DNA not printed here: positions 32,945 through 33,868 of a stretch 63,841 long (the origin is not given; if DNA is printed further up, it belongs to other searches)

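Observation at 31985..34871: Uncharacterised four-gene cassette: 383-aa orphan, DUF429 RNase-H-fold nuclease, XRE repressor and ImmA/IrrE protease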

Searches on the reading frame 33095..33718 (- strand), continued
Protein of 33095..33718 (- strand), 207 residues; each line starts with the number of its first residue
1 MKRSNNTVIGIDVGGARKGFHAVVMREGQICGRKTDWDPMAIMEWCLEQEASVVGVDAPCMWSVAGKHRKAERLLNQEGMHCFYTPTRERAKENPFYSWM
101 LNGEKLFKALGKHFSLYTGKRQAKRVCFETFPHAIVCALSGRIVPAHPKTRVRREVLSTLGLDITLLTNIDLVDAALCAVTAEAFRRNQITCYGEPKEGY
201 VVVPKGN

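Call 72: search_protein_families(library=pfam, proteins=[L009:8492-9910:+, L011:9232-10005:+, L019:8212-9933:+, L024:8913-9956:+, L029:8659-9705:+, L037:8715-9941:+, L041:1901-5215:+, L065:8700-9800:+, L064:9145-9996:+, L060:7778-9568:+], max_evalue=0.001)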
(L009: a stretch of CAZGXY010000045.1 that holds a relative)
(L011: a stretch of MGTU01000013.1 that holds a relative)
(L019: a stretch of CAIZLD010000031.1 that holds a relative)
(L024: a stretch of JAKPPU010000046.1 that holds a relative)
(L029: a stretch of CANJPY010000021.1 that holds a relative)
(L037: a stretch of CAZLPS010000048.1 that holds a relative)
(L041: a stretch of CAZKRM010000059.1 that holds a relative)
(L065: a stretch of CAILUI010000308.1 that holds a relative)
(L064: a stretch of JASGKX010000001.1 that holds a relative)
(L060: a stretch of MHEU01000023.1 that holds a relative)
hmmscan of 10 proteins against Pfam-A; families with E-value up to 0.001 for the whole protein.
L009:8492-9910:+ (472 aa): 9 families
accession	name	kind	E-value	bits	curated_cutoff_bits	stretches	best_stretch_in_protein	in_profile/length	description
PF07724.20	AAA_2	-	7.5e-34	117.6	27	2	213-358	6-166/166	AAA domain (Cdc48 subfamily)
PF00004.35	AAA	-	1.5e-16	61.5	21.2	2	254-361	38-129/131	ATPase family associated with various cellular activities (AAA)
PF07728.20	AAA_5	-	4.4e-08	33.7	22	1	67-103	1-38/139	AAA domain (dynein-related subfamily)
PF13401.12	AAA_22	-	2.5e-05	25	27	1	67-112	7-55/130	AAA domain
PF13238.12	AAA_18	-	3.1e-05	24.9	29.4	1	68-175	1-82/128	AAA domain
PF10431.15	ClpB_D2-small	-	7.2e-05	23.2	21.9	1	364-433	1-62/81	C-terminal, D2-small domain, of ClpB protein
PF13191.12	AAA_16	-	0.00016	22.7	32.6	0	65-191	24-124/167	AAA ATPase domain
PF00493.29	MCM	-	0.00019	21.1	23.3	0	18-92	12-84/224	MCM P-loop domain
PF01078.27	Mg_chelatase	-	0.00051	19.9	20.3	0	66-89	23-46/207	Magnesium chelatase, subunit ChlI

L011:9232-10005:+ (257 aa): 1 family
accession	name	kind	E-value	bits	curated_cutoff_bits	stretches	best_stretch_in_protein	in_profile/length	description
PF08378.17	NERD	-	2.3e-18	67.1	22.1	1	87-202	1-110/111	Nuclease-related domain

L019:8212-9933:+ (573 aa): 3 families
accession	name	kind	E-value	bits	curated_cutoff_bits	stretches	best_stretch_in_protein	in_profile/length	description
PF10088.15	DUF2326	-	2.1e-40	138.1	28.7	1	439-573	2-141/141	Uncharacterised protein conserved in bacteria (DUF2326)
PF20275.3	CTD10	-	6.4e-19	69.3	28.1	1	276-400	3-134/134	C-terminal domain 10 of the ABC-three component (ABC-3C) systems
PF13476.12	AAA_23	-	5.6e-06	27.6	27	1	13-263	13-194/201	AAA domain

L024:8913-9956:+ (347 aa): 0 families

L029:8659-9705:+ (348 aa): 2 families
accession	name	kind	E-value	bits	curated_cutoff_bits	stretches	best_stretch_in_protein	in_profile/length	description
PF10128.15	OpcA_G6PD_assem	-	1.6e-16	60.8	27.9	1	61-171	6-117/118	Glucose-6-phosphate dehydrogenase subunit N-terminal domain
PF20171.3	OpcA_G6PD_C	-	4.8e-14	53.4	27.7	1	183-336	3-131/135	Glucose-6-phosphate dehydrogenase subunit C-terminal domain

L037:8715-9941:+ (408 aa): 6 families
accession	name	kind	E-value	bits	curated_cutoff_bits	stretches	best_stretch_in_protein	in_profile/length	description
PF03486.20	HI0933_like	-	2e-74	250.6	50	1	6-404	2-243/244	HI0933-like protein Rossmann domain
PF22780.1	HI0933_like_1st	-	3.3e-32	112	27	1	190-351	1-165/165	HI0933-like protein barrel and H2TH domain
PF01266.30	DAO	-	1.4e-08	35.2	27.9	0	119-192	153-236/353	FAD dependent oxidoreductase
PF07992.20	Pyr_redox_2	-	1.1e-07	32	26.1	1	113-170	181-238/291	Pyridine nucleotide-disulphide oxidoreductase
PF00890.30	FAD_binding_2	-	3.8e-07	30.1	20.4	1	7-106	2-108/414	FAD binding domain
PF13738.12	Pyr_redox_3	-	0.00038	20.2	30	0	114-168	80-133/305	Pyridine nucleotide-disulphide oxidoreductase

L041:1901-5215:+ (1104 aa): 5 families
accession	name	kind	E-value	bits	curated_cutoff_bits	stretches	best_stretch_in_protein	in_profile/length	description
PF11867.13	T1RH-like_C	-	7e-134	446.8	26.8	1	764-1100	1-328/329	Type I restriction enzyme HindI endonuclease subunit-like, C-terminal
PF18766.7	SWI2_SNF2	-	1.1e-76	257.8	26.7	1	300-579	1-220/221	SWI2/SNF2 ATPase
PF04313.20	HSDR_N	-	4.8e-43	147.8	25.1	2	142-240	99-197/198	Type I restriction enzyme R protein N terminus (HSDR_N)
PF22679.2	T1R_D3-like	-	8.4e-21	75.5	27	1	677-747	84-156/158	Type I restriction enzyme subunit R domain 3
PF04851.21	ResIII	-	1.2e-16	61.4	22.5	1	343-512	22-163/164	Type III restriction enzyme, res subunit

L065:8700-9800:+ (366 aa): 1 family
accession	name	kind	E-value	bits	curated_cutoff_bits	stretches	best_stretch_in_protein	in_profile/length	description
PF14088.11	DUF4268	-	1.3e-28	100.2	27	1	224-359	1-138/140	Domain of unknown function (DUF4268)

L064:9145-9996:+ (283 aa): 0 families

L060:7778-9568:+ (596 aa): 22 families
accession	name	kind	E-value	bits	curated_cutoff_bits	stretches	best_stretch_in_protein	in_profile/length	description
PF13428.12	TPR_14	-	3.3e-32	108.1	23.5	1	155-196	3-44/44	Tetratricopeptide repeat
PF07719.23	TPR_2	-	1.2e-31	106.5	27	1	208-240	2-34/34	Tetratricopeptide repeat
PF13181.12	TPR_8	-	1.9e-26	90.4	25.7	0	156-185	4-33/34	Tetratricopeptide repeat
PF00515.34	TPR_1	-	5.1e-26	89.8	27.8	1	208-240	2-34/34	Tetratricopeptide repeat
PF13432.12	TPR_16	-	7.9e-25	87.4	32.7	1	345-405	4-59/65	Tetratricopeptide repeat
PF14559.12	TPR_19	-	1.7e-22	80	25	2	164-205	2-43/68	Tetratricopeptide repeat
PF13174.12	TPR_6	-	1.5e-20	72.8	26.3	0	100-131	1-32/33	Tetratricopeptide repeat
PF13414.12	TPR_11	-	9.2e-19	67.3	26.8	1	53-91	2-40/42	TPR repeat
PF13424.12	TPR_12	-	2e-17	63.6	30.1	0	512-570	6-68/77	Tetratricopeptide repeat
PF13431.12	TPR_17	-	1e-15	57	24.4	0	122-149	2-29/34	Tetratricopeptide repeat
PF12895.13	ANAPC3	-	3.1e-15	56.7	27.2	1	149-211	19-80/82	Anaphase-promoting complex, cyclosome, subunit 3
PF23914.1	TPR_CcmH_CycH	-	8.2e-12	45.7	42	0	345-402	91-151/158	Cytochrome c-type biogenesis protein H TPR domain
PF13176.12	TPR_7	-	1.5e-11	43.8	27.9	0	513-536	3-26/36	Tetratricopeptide repeat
PF25064.1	ARM_TT21_5th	-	4.4e-07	30.6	27.8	0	344-398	7-61/117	TT21 fifth ARM repeats domain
PF24575.1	TPR_Slam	-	5.5e-07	30.4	35.2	0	164-205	58-99/104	Surface lipoprotein assembly modifier, N-terminal TPR repeats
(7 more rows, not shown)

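Call 73: search_protein_families(library=padloc, proteins=[L009:8492-9910:+, L011:9232-10005:+, L019:8212-9933:+, L024:8913-9956:+, L029:8659-9705:+, L037:8715-9941:+, L041:1901-5215:+, L065:8700-9800:+], max_evalue=0.00001)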
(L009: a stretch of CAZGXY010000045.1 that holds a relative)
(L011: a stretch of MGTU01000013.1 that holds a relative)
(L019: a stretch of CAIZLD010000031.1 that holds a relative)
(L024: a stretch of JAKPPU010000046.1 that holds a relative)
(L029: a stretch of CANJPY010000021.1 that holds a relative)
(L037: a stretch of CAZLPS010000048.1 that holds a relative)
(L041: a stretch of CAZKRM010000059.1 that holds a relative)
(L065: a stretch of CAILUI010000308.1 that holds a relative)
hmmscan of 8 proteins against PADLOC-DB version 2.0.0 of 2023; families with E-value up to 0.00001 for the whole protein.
L009:8492-9910:+ (472 aa): 2 families
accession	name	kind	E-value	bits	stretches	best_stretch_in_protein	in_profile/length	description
PDLC03838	DolB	-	7.8e-10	36.5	1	21-101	130-202/375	-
PDLC04606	PDC-M37B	-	3.9e-07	27.6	0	14-90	128-199/390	-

L011:9232-10005:+ (257 aa): 0 families

L019:8212-9933:+ (573 aa): 3 families
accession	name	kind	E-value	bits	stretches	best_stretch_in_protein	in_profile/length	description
PDLC04774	PDC-M68B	-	2.1e-155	516.6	1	1-573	1-581/581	-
PDLC03859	LmuB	-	2.9e-10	38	1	13-423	17-322/611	-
PDLC03863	LmuB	-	8.9e-08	29.2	1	324-502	353-539/610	-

L024:8913-9956:+ (347 aa): 0 families

L029:8659-9705:+ (348 aa): 0 families

L037:8715-9941:+ (408 aa): 0 families

L041:1901-5215:+ (1104 aa): 8 families
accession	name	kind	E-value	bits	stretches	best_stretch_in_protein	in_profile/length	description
PDLC03040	REase_I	-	0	1075.7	2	138-1101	102-1024/1029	Type I restriction enzyme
PDLC03044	REase_I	-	6.1e-71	237.7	3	346-628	271-542/1034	Type I restriction enzyme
PDLC03041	REase_I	-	3.3e-63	212.1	3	472-763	449-746/1099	Type I restriction enzyme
PDLC03048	REase_I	-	1.4e-51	173.7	2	143-627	91-513/976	Type I restriction enzyme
PDLC03046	REase_I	-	7.5e-26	88.3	2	693-747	674-728/1025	Type I restriction enzyme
PDLC03045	REase_I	-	4.9e-17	59.2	1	691-748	625-684/995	Type I restriction enzyme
PDLC04934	PDC-S15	-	5.6e-10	36.8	1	972-1095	286-408/416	-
PDLC03049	REase_I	-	6.1e-08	29.1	1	473-626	287-429/807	Type I restriction enzyme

L065:8700-9800:+ (366 aa): 8 families
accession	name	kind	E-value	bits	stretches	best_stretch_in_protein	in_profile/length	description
PDLC04909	PDC-S11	-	1.2e-117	391.4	1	1-360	1-341/347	-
PDLC04915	PDC-S11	-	1.4e-95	318.7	1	1-220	1-219/379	-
PDLC04913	PDC-S11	-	1.2e-94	315.4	1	8-363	8-366/375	-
PDLC04914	PDC-S11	-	3.7e-48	162.3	1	152-364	102-311/314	-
PDLC04910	PDC-S11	-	1.1e-41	141.3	1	5-312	5-309/359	-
PDLC04916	PDC-S11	-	2e-33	113.9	1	18-210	16-199/358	-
PDLC04911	PDC-S11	-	4.5e-25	86.6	1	148-361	101-312/318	-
PDLC04912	PDC-S11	-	1.5e-18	65.1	1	148-360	101-309/313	-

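Call 76: search_protein_families(library=phrogs, proteins=[window:33095-33718:-], max_evalue=0.01)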
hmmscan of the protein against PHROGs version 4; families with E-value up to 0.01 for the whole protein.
window:33095-33718:- (207 aa): 0 families

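Call 77: find_encoding_contigs(protein=P0021, flank=10000, max_places=3)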
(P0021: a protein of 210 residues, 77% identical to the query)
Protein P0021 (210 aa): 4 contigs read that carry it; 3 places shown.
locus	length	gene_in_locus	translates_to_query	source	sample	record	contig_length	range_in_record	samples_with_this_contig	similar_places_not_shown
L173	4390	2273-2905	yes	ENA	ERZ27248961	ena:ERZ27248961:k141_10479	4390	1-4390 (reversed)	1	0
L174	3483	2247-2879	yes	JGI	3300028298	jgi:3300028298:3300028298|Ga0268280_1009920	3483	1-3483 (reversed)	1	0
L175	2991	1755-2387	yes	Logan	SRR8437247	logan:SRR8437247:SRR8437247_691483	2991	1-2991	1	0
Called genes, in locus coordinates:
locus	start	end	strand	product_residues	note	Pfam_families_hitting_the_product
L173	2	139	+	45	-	?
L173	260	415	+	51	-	-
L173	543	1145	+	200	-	-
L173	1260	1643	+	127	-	PF12844:HTH_19 (weak), PF13560:HTH_31 (weak)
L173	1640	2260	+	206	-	PF06114:Peptidase_M78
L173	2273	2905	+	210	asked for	PF04250:DUF429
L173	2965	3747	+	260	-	PF01396:Zn_ribbon_Top1 (weak)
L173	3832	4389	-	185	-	?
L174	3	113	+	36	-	?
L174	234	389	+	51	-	-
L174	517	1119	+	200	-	-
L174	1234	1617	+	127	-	PF12844:HTH_19 (weak), PF13560:HTH_31 (weak)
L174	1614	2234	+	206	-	PF06114:Peptidase_M78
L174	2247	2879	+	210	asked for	PF04250:DUF429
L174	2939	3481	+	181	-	?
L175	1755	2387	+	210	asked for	PF04250:DUF429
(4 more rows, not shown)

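Call 78: find_encoding_contigs(protein=P0004, flank=10000, max_places=3)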
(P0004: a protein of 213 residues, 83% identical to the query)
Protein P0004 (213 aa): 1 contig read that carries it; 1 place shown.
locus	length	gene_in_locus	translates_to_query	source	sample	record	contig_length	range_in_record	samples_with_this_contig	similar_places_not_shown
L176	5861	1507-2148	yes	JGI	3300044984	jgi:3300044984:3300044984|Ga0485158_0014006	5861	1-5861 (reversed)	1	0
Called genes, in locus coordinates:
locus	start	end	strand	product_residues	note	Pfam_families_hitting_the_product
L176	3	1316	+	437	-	?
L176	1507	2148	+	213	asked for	PF04250:DUF429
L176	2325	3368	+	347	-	PF01381:HTH_3 (faint), PF06114:Peptidase_M78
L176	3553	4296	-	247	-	-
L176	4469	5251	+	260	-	PF05635:23S_rRNA_IVP (weak), PF01396:Zn_ribbon_Top1 (weak)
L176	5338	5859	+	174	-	?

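Call 83: search_dna_similar(query=window:33095-33718:-, collection=plasmids, mode=protein, max_evalue=1e-10, max_rows=25)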
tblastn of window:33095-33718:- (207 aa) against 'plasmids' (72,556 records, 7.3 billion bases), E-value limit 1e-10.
Records with a match: 11; places in all: 11; records where one place covers at least 80% of the query: 11.
Best place of each record, by identity: <60% 11.
By first word of the organism name: Burkholderia 10; Paraburkholderia 1.
By predicted mobility (MOB-suite, as given by PLSDB): non-mobilizable 11.
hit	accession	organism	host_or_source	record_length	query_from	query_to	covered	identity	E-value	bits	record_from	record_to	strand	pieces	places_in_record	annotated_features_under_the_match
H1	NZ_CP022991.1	Paraburkholderia aromaticivorans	-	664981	1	204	99%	43.3%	3e-48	175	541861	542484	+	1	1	DUF429 domain-containing protein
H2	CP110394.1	Burkholderia sp. JSH-S8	Tetrastigma hemsleyanum Diels et Gilg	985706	8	205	96%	44.6%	6e-44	162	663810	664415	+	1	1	DUF429 domain-containing protein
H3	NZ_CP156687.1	Burkholderia stagnalis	Bacterial cells,soils collected in ...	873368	8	205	96%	43.6%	1e-42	159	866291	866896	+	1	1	DUF429 domain-containing protein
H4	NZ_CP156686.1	Burkholderia stagnalis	Bacterial cells,soils collected in ...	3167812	8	205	96%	43.6%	1e-42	159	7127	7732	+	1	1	none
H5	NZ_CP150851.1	Burkholderia pyrrocinia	-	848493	3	204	98%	39.3%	3e-39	149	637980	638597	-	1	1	DUF429 domain-containing protein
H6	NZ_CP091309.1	Burkholderia pyrrocinia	-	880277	3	204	98%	38.8%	1e-38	147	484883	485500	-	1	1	DUF429 domain-containing protein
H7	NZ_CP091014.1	Burkholderia cenocepacia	-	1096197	3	204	98%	38.4%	2e-38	147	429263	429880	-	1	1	none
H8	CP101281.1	Burkholderia sp. FXe9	bacteria,soil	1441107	3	204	98%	37.9%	3e-38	147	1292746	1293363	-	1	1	DUF429 domain-containing protein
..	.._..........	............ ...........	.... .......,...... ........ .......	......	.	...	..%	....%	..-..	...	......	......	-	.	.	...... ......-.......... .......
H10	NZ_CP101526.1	Burkholderia arboris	mixed culture,soil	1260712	2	204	98%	36.7%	2e-36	141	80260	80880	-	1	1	none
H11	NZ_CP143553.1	Burkholderia multivorans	Homo sapiens,bronchoalveolar lavage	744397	4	204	97%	37.1%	6e-37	142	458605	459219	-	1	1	DUF429 domain-containing protein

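Call 84: get_annotated_region(hit=H2, flank=7000)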
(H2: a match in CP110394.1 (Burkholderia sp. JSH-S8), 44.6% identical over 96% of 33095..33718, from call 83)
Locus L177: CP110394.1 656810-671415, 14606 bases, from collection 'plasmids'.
description: Burkholderia sp. JSH-S8 plasmid pla, complete sequence
organism: Burkholderia sp. JSH-S8 (NCBI taxid 2880219)
taxonomy: Bacteria; Pseudomonadota; Betaproteobacteria; Burkholderiales; Burkholderiaceae; Burkholderia; Burkholderia sp. JSH-S8
host: -; source: Tetrastigma hemsleyanum Diels et Gilg; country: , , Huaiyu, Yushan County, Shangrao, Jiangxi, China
typing (MOB-suite, as given by PLSDB): non-mobilizable
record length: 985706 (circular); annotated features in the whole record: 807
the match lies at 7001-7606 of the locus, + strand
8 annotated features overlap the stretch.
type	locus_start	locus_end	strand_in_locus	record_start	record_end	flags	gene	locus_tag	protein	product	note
CDS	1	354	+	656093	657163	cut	-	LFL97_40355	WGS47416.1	substrate-binding domain-containing protein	-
CDS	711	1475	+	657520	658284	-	-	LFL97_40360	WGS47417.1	hypothetical protein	-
CDS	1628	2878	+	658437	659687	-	-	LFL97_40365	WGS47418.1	DNA repair exonuclease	-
CDS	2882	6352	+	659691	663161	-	-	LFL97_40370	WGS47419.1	AAA family ATPase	-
CDS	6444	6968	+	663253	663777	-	-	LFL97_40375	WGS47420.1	HD domain-containing protein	-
CDS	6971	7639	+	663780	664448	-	-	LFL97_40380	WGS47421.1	DUF429 domain-containing protein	-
CDS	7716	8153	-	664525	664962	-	-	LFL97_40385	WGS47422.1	ATPase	-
CDS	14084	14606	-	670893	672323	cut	-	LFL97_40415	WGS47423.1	class I SAM-dependent methyltransferase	-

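Call 85: get_annotated_region(hit=H5, flank=7000)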
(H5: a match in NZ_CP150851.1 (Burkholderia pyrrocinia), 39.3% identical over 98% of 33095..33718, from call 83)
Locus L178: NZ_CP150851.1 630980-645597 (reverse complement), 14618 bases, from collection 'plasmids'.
description: Burkholderia pyrrocinia strain BX1 plasmid unnamed, complete sequence
organism: Burkholderia pyrrocinia (NCBI taxid 60550)
taxonomy: Bacteria; Pseudomonadota; Betaproteobacteria; Burkholderiales; Burkholderiaceae; Burkholderia; Burkholderia pyrrocinia
host: -; source: -; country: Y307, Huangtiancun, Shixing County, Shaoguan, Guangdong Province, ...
typing (MOB-suite, as given by PLSDB): non-mobilizable
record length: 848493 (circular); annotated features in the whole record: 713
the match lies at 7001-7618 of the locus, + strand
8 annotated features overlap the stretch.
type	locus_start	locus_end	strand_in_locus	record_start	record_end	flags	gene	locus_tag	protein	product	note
CDS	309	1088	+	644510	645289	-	-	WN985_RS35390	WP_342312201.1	hypothetical protein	-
CDS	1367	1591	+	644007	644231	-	-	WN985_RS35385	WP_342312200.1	CbrC family protein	-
CDS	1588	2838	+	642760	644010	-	-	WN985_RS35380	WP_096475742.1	DNA repair exonuclease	-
CDS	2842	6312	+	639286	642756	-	-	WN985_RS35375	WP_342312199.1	AAA family ATPase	-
CDS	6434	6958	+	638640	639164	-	-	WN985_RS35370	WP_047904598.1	HD domain-containing protein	-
CDS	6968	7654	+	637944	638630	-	-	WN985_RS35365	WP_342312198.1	DUF429 domain-containing protein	-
CDS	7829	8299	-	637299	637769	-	-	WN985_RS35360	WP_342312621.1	ATPase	-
CDS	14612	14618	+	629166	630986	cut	-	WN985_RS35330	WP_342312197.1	methyl-accepting chemotaxis protein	GO:0007165 - signal transduction [Evidence IEA]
